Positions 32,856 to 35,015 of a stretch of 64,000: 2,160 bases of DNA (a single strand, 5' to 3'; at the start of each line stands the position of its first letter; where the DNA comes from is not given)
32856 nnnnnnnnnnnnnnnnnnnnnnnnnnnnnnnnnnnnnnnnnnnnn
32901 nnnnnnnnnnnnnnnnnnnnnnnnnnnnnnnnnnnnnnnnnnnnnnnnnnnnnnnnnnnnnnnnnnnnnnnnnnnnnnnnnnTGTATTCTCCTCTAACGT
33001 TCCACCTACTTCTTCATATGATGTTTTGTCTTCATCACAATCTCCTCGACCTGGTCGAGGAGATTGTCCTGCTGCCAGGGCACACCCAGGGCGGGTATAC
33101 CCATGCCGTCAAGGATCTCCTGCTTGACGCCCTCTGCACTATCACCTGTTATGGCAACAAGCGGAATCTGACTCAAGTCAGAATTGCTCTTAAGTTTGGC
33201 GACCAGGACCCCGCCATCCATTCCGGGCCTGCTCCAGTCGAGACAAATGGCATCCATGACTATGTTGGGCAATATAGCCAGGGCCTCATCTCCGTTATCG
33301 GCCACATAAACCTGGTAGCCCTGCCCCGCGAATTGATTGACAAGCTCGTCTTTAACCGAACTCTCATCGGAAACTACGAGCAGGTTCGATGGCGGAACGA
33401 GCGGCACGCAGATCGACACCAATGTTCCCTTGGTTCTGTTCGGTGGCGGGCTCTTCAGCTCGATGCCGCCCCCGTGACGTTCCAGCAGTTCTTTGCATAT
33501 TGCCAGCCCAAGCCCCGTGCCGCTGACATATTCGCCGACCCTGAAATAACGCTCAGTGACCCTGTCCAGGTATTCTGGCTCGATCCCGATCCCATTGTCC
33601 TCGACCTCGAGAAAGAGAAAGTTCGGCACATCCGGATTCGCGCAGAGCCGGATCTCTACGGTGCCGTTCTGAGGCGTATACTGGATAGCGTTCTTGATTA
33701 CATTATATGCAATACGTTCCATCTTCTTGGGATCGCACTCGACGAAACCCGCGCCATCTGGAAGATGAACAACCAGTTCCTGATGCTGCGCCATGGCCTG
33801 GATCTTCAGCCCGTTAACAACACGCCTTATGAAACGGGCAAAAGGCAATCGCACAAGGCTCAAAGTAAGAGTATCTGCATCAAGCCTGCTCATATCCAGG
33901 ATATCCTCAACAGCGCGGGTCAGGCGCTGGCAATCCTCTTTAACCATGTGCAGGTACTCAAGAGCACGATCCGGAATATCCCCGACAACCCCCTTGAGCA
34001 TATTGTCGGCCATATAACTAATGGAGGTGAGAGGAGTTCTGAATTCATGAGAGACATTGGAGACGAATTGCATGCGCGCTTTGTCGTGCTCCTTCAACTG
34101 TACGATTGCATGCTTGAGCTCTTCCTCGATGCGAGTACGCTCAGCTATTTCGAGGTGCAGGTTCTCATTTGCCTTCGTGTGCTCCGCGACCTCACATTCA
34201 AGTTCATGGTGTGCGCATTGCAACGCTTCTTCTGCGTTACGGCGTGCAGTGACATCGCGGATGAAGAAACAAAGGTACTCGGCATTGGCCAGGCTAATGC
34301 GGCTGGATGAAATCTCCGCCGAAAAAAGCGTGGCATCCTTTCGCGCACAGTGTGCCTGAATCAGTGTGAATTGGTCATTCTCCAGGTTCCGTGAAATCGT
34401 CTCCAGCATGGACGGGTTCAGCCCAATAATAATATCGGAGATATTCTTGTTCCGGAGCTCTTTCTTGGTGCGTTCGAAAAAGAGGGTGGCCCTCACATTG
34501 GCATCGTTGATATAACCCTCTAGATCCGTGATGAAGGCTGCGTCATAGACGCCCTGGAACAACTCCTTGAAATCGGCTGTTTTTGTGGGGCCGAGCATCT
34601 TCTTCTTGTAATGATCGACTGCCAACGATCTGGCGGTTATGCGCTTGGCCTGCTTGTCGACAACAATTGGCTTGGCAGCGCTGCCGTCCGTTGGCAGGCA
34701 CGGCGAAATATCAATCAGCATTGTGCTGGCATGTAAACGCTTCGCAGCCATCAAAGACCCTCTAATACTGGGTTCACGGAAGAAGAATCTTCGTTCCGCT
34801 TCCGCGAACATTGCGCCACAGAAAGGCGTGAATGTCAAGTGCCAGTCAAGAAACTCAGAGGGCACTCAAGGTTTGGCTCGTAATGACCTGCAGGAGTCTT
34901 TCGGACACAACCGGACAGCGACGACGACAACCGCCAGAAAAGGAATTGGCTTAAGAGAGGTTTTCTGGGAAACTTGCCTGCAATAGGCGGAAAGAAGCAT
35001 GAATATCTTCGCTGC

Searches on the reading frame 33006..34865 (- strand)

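Call 86: search_protein_families(library=pfam, proteins=[window:33006-34865:-], max_evalue=0.00001)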
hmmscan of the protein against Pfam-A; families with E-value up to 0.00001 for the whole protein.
window:33006-34865:- (619 aa): 5 families
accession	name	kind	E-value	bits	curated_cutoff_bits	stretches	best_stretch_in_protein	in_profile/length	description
PF02518.31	HATPase_c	-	9.9e-24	84.4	26.4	1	378-489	2-109/111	Histidine kinase-, DNA gyrase B-, and HSP90-like ATPase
PF00512.31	HisKA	-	4.5e-16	59.1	26.9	1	264-330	2-65/66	His Kinase A (phospho-acceptor) domain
PF00072.30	Response_reg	-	4e-11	43.5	30.2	1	496-603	2-107/111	Response regulator receiver domain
PF13426.13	PAS_9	-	1e-06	29.3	27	1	108-207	2-103/103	PAS domain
PF00989.32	PAS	-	1.4e-06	28.7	22.6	1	98-205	2-113/113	PAS fold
